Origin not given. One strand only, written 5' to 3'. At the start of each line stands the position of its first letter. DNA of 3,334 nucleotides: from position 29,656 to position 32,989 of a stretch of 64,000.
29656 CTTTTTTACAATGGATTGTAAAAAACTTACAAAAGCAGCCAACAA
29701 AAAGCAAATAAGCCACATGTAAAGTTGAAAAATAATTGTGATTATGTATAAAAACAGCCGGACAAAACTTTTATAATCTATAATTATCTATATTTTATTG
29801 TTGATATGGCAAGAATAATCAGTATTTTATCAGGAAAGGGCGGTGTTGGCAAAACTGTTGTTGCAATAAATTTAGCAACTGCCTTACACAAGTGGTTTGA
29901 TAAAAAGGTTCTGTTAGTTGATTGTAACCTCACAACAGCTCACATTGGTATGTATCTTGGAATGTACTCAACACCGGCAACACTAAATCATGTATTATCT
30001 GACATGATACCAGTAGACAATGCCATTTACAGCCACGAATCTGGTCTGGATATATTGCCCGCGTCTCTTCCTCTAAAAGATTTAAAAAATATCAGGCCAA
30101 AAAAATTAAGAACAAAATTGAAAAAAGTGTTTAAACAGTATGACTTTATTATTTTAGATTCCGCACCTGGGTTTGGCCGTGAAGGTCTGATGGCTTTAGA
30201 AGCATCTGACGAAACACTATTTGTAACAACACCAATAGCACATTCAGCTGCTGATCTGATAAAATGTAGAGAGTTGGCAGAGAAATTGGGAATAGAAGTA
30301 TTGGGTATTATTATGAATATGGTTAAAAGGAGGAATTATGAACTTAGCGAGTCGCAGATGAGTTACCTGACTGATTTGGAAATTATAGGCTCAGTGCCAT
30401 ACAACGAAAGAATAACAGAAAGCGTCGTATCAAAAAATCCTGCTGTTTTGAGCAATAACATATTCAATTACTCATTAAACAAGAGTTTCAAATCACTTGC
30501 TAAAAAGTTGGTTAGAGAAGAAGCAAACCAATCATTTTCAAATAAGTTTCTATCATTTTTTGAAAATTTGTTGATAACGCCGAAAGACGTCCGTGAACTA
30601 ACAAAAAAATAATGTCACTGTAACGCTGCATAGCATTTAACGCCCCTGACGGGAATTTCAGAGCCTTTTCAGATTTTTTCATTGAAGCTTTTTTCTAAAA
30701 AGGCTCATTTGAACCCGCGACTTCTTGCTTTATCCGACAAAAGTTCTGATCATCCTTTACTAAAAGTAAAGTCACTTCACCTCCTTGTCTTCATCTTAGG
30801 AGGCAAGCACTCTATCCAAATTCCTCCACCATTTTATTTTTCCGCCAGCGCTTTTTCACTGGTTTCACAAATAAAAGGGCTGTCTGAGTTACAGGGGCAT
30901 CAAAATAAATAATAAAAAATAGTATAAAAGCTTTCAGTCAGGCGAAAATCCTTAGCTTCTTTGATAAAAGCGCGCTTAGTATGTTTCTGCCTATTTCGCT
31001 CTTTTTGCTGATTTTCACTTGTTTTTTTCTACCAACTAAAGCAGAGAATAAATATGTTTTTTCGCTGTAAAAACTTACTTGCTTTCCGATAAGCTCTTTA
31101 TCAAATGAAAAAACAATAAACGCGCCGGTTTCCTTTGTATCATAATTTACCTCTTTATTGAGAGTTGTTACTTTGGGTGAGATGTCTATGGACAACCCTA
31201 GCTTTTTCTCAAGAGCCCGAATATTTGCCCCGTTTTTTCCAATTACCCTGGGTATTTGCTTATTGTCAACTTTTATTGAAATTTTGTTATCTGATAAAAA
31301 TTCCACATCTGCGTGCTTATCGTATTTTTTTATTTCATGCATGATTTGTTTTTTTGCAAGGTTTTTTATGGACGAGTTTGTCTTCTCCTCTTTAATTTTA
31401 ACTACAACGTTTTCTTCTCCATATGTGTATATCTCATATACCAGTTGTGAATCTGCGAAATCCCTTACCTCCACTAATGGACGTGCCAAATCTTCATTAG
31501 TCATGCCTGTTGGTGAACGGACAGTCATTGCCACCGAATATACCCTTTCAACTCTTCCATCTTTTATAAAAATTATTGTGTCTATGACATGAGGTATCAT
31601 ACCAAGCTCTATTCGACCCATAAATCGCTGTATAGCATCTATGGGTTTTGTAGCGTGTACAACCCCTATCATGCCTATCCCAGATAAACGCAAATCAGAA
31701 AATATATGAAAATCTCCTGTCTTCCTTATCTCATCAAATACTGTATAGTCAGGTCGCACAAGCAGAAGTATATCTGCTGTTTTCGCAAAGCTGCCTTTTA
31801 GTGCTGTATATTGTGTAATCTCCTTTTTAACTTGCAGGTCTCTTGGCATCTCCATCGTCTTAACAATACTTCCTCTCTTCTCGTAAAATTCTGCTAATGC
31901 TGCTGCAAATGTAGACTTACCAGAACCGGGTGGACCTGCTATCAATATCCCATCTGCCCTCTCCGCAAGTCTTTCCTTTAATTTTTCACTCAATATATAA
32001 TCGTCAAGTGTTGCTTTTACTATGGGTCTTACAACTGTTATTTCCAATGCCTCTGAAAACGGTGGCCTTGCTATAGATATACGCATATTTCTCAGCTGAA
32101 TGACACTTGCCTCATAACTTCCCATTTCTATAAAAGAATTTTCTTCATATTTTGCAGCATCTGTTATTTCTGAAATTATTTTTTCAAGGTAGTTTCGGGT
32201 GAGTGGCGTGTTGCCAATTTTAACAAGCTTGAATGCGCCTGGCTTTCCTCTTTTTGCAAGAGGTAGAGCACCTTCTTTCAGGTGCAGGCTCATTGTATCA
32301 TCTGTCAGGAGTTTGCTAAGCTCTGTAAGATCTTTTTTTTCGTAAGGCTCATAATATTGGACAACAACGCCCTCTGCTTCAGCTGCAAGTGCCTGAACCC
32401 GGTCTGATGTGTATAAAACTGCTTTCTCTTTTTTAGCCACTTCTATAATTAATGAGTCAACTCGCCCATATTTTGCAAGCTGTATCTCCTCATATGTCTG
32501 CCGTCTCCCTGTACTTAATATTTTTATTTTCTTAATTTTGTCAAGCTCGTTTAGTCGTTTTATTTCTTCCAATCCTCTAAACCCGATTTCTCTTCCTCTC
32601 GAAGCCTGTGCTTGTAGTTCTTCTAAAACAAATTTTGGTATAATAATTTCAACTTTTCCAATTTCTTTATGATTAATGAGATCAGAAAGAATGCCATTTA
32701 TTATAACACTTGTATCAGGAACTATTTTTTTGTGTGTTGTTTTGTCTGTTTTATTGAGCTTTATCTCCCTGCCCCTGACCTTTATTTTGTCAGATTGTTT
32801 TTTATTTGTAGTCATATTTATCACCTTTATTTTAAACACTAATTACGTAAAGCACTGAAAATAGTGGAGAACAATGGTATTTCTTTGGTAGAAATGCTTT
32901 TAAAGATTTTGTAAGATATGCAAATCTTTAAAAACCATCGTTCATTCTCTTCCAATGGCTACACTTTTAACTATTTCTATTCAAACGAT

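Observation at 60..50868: Every tRNA gene in the window is interrupted: 7 tRNAs carry 13 predicted inserts, mostly at non-canonical positions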

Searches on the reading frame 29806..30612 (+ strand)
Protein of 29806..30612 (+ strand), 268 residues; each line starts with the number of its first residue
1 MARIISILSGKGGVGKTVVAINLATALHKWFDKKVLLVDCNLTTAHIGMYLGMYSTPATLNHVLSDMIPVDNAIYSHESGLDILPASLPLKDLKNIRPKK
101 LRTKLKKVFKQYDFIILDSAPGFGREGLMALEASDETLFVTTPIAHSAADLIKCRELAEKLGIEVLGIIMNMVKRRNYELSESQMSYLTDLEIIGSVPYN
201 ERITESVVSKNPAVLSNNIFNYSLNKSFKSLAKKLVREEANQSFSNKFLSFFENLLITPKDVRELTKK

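Call 24: search_protein_families(library=pfam, proteins=[window:29806-30612:+], max_evalue=0.0001)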
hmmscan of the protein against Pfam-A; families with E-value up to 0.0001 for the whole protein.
window:29806-30612:+ (268 aa): 7 families
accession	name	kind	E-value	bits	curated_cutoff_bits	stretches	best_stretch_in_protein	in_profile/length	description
PF10609.15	ParA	-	2.5e-22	79.9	27.1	1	3-235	4-245/246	NUBPL iron-transfer P-loop NTPase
PF13614.12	AAA_31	-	7.2e-21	75.3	27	1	3-143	2-149/177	AAA domain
PF01656.29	CbiA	-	1.2e-17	64.5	25.4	1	5-211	1-123/125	CobQ/CobB/MinD/ParA nucleotide binding domain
PF00142.24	Fer4_NifH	-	6.8e-09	36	25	0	8-54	5-50/271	4Fe-4S iron sulfur cluster binding proteins, NifH/frxC family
PF13500.12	AAA_26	-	2.3e-06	28.1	27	0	136-205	130-196/198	AAA domain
PF06564.18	CBP_BcsQ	-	1.2e-05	25.5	21.3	1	10-147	9-151/234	Cellulose biosynthesis protein BcsQ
PF09140.17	MipZ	-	3.6e-05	23.6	20.7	1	4-151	2-136/262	ATPase MipZ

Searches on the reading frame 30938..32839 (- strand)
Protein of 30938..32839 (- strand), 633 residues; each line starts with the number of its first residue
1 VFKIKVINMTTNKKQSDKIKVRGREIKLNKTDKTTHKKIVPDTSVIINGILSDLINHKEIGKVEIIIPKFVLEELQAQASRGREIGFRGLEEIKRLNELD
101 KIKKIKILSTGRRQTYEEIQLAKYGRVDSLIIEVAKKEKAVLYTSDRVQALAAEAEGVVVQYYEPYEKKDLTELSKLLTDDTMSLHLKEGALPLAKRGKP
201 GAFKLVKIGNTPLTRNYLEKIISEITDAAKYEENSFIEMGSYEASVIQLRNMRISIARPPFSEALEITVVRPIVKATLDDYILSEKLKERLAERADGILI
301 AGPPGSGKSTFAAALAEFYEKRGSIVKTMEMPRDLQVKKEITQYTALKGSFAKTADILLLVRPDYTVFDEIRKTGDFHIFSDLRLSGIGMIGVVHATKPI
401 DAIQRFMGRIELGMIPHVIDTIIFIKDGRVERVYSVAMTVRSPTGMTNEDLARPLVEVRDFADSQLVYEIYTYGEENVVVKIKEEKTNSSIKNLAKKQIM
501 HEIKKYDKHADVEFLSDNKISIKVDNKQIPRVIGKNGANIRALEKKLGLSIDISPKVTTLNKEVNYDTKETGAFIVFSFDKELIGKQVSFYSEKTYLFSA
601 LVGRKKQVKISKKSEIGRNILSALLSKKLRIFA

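Call 14: search_protein_families(library=pfam, proteins=[window:30938-32839:-], max_evalue=0.00001)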
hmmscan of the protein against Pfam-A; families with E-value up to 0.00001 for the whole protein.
window:30938-32839:- (633 aa): 4 families
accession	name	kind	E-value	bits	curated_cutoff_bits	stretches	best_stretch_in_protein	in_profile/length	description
PF01850.27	PIN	-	3.9e-09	37.6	23.6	1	39-150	1-115/120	PIN domain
PF00437.27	T2SSE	-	1e-07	31.4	24.9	1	286-421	133-271/370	Type II/IV secretion system protein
PF00013.35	KH_1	-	2.3e-07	30.9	21.5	1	520-555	2-38/66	KH domain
PF13638.12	PIN_4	-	6.2e-07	30.2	21.9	1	39-163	1-131/132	PIN domain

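Call 34: find_homologous_proteins(query=window:30938-32839:-, max_evalue=1e-30)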
Query window:30938-32839:- (633 aa): 8000 proteins with E <= 1e-30 among 8000 candidates; the best 120 are listed.
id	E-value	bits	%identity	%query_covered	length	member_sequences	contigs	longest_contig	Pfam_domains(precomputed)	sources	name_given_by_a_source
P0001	0.0e+0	1343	100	100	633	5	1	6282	PF26594.2,PF01850.28,PF00013.36,PF00437.27,PF13638.13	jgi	-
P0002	3.0e-270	916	70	94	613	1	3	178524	PF01850.28,PF00013.36,PF00437.27,PF13638.13,PF20720.4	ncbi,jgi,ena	-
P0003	1.1e-267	907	69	94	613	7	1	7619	PF01850.28,PF00013.36,PF00437.27,PF13638.13,PF20720.4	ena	-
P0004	5.2e-266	902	66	98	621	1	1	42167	PF01850.28,PF00013.36,PF00437.27,PF13638.13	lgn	-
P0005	7.3e-250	849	64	94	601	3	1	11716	PF01850.28,PF00013.36,PF00437.27,PF13638.13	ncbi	-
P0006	4.3e-249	846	62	94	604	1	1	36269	PF01850.28,PF00437.27,PF13638.13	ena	-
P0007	5.5e-249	846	64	96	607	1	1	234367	PF01850.28,PF00013.36,PF00437.27,PF13638.13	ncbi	ncbi:MAG: PINc/VapC family ATPase [Candidatus Aenigmatarchaeota archaeon]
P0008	4.5e-248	843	65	95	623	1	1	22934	PF13173.13,PF01850.28,PF00013.36,PF00437.27,PF13638.13,PF20720.4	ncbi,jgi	-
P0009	5.7e-248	842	64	94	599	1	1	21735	PF01850.28,PF00013.36,PF00437.27,PF13638.13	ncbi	-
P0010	1.2e-247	841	63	94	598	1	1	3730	PF01850.28,PF00013.36,PF00437.27,PF13638.13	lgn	-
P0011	2.1e-247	841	65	94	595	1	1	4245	PF01850.28,PF00013.36,PF00437.27,PF13638.13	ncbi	-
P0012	3.6e-247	840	63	94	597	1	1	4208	PF01850.28,PF00013.36,PF00437.27,PF13638.13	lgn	-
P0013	6.3e-247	839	63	95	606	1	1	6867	PF01850.28,PF00437.27,PF13638.13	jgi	jgi:ATPase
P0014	3.4e-246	837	63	96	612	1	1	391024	PF01850.28,PF00013.36,PF00437.27,PF13638.13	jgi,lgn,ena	-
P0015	9.2e-246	835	63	94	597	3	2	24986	PF01850.28,PF00013.36,PF00437.27,PF13638.13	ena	-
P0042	3.4e-243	827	64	94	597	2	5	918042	PF01850.28,PF00013.36,PF00437.27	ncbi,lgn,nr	ncbi:MAG: Flp pilus assembly complex ATPase component TadA [Candidatus Aenigmarchaeota archaeon]|nr:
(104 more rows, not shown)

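Call 35: find_encoding_contigs(protein=P0002, flank=10000, max_places=3)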
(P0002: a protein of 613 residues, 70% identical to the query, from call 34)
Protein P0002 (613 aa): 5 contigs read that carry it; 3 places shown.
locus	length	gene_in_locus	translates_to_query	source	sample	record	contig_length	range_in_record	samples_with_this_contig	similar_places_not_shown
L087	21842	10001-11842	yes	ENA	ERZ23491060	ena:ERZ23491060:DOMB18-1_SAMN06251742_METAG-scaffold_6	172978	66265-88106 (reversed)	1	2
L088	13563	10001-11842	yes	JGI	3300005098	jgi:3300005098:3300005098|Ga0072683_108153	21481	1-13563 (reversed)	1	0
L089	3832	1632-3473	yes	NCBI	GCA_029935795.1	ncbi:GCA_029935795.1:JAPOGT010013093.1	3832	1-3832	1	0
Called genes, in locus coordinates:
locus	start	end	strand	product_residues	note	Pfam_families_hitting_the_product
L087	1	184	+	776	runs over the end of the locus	PF11369:DUF3160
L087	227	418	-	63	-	PF00833:Ribosomal_S17e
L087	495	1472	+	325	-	PF01798:Nop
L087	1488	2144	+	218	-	PF01269:Fibrillarin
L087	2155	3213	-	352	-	PF01368:DHH, PF02272:DHHA1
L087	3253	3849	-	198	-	PF01966:HD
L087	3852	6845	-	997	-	PF00133:tRNA-synt_1, PF01406:tRNA-synt_1e (faint), PF09334:tRNA-synt_1g, PF08264:Anticodon_1, PF19302:DUF5915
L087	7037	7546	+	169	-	PF01381:HTH_3 (weak)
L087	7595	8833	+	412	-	PF01409:tRNA-synt_2d (weak), PF13393:tRNA-synt_His, PF03129:HGTP_anticodon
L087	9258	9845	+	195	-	PF23023:Anti-Pycsar_Apyc1 (weak), PF00753:Lactamase_B, PF13483:Lactamase_B_3 (weak)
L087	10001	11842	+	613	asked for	PF01850:PIN (weak), PF13638:PIN_4 (weak), PF20720:nSTAND3 (faint), PF00437:T2SSE (weak), PF00013:KH_1 (weak)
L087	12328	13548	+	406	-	-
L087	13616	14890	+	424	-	-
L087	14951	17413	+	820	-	-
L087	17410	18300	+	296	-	-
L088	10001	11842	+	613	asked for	PF01850:PIN (weak), PF13638:PIN_4 (weak), PF20720:nSTAND3 (faint), PF00437:T2SSE (weak), PF00013:KH_1 (weak)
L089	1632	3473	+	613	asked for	PF01850:PIN (weak), PF13638:PIN_4 (weak), PF20720:nSTAND3 (faint), PF00437:T2SSE (weak), PF00013:KH_1 (weak)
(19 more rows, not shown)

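Call 36: find_encoding_contigs(protein=P0004, flank=10000, max_places=2)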
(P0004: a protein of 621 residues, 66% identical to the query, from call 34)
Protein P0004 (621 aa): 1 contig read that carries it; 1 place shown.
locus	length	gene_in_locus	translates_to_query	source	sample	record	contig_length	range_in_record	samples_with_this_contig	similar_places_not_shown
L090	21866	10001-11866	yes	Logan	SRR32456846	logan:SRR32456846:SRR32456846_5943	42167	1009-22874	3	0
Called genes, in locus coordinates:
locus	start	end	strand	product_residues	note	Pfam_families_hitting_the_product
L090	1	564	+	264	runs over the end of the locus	PF00696:AA_kinase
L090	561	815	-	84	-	-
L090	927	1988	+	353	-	PF01070:FMN_dh (weak), PF00478:IMPDH (faint), PF01070:FMN_dh, PF01645:Glu_synthase (weak)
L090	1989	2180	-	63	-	PF00833:Ribosomal_S17e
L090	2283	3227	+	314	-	PF01798:Nop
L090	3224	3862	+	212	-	PF01269:Fibrillarin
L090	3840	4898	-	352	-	PF01368:DHH, PF02272:DHHA1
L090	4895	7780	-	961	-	PF00133:tRNA-synt_1, PF01406:tRNA-synt_1e (faint), PF09334:tRNA-synt_1g, PF08264:Anticodon_1, PF19302:DUF5915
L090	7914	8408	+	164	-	PF26602:HVO_2718_N (weak)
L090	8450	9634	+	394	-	PF13393:tRNA-synt_His, PF00587:tRNA-synt_2b (weak), PF03129:HGTP_anticodon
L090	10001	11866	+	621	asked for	PF01850:PIN (faint), PF13638:PIN_4 (weak), PF00437:T2SSE (weak), PF00013:KH_1 (weak)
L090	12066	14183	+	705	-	-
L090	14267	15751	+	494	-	-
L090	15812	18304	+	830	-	-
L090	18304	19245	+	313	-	-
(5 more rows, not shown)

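Call 55: find_encoding_contigs(protein=P0007, flank=10000, max_places=1)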
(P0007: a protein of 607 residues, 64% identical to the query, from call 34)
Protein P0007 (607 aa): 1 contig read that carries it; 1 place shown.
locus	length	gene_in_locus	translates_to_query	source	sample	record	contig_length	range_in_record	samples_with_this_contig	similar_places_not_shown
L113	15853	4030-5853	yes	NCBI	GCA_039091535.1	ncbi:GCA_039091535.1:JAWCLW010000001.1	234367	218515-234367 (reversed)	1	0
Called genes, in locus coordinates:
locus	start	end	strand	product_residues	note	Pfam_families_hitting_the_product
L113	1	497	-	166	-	?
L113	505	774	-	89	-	PF00085:Thioredoxin, PF13098:Thioredoxin_2, PF13905:Thioredoxin_8 (faint), PF14595:Thioredoxin_9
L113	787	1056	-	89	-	PF00085:Thioredoxin, PF13098:Thioredoxin_2, PF14595:Thioredoxin_9 (weak)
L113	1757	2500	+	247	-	PF01881:Cas_Cas6_C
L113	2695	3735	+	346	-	PF00270:DEAD, PF04851:ResIII (weak), PF00271:Helicase_C, PF22590:Cas3-like_C_2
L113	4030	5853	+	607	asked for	PF01850:PIN, PF13638:PIN_4 (weak), PF00437:T2SSE, PF00013:KH_1 (faint)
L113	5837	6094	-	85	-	PF03083:MtN3_slv (weak), PF04193:PQ-loop (weak), PF26604:CBU_0592 (weak)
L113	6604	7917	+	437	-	-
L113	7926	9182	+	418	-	-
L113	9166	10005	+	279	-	-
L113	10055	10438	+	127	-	PF17762:HTH_ParB (weak), PF01022:HTH_5 (weak), PF01381:HTH_3 (weak)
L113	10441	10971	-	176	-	-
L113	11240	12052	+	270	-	PF01008:IF-2B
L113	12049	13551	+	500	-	PF02885:Glycos_trans_3N, PF00591:Glycos_transf_3, PF07831:PYNP_C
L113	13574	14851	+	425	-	PF08271:Zn_Ribbon_TF (faint), PF01676:Metalloenzyme, PF10143:PhosphMutase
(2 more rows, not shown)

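Call 56: find_encoding_contigs(protein=P0042, flank=10000, max_places=1)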
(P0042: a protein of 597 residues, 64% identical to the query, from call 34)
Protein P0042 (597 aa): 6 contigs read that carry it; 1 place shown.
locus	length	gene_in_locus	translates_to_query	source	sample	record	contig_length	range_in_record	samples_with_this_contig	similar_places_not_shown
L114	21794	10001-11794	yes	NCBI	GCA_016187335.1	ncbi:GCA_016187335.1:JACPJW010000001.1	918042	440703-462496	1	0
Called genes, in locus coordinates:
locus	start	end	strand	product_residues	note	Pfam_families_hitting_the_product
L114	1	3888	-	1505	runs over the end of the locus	PF00133:tRNA-synt_1, PF09334:tRNA-synt_1g (weak), PF14890:Intein_splicing, PF09334:tRNA-synt_1g, PF01406:tRNA-synt_1e (weak), PF01921:tRNA-synt_1f (weak), PF08264:Anticodon_1, PF19302:DUF5915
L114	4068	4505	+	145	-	PF26602:HVO_2718_N (weak), PF24250:HVO_2718 (faint), PF12844:HTH_19 (weak), PF13560:HTH_31, PF01381:HTH_3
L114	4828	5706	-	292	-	-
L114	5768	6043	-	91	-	PF13145:Rotamase_2 (weak), PF13616:Rotamase_3, PF00639:Rotamase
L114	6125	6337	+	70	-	-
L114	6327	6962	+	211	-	PF00702:Hydrolase, PF13419:HAD_2, PF13242:Hydrolase_like (faint)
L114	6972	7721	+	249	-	-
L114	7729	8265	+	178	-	PF18306:LDcluster4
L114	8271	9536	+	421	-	PF13393:tRNA-synt_His, PF00587:tRNA-synt_2b (weak), PF03129:HGTP_anticodon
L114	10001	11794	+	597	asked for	PF01850:PIN, PF00437:T2SSE, PF00013:KH_1 (weak)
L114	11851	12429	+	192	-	PF07931:CPT, PF13238:AAA_18, PF13671:AAA_33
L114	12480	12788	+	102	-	PF01096:Zn_ribbon_TFIIS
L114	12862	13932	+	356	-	PF00491:Arginase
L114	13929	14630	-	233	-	PF01988:VIT1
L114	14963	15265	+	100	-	-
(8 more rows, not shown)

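Call 57: find_encoding_contigs(protein=P0008, flank=10000, max_places=1)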
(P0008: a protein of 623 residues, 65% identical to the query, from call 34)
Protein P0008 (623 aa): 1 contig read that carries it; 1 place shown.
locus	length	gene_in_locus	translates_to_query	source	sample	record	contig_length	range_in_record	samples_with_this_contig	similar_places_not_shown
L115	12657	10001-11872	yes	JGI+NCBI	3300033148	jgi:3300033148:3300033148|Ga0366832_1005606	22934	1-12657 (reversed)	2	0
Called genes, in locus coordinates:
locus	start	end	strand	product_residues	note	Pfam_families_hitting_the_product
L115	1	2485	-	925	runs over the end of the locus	PF00270:DEAD, PF04851:ResIII, PF00271:Helicase_C, PF22590:Cas3-like_C_2 (weak), PF19306:WHD_Lhr, PF08494:DEAD_assoc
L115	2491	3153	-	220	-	PF00149:Metallophos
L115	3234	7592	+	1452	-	PF05922:Inhibitor_I9 (weak), PF00082:Peptidase_S8, PF13517:FG-GAP_3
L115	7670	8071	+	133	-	-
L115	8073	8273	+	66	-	-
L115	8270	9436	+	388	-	PF00438:S-AdoMet_synt_N, PF02772:S-AdoMet_synt_M, PF02773:S-AdoMet_synt_C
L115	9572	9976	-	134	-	-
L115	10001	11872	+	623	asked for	PF01850:PIN, PF13638:PIN_4 (faint), PF20720:nSTAND3 (faint), PF00437:T2SSE, PF13173:AAA_14 (faint), PF00013:KH_1 (weak)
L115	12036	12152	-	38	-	-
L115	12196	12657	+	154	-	?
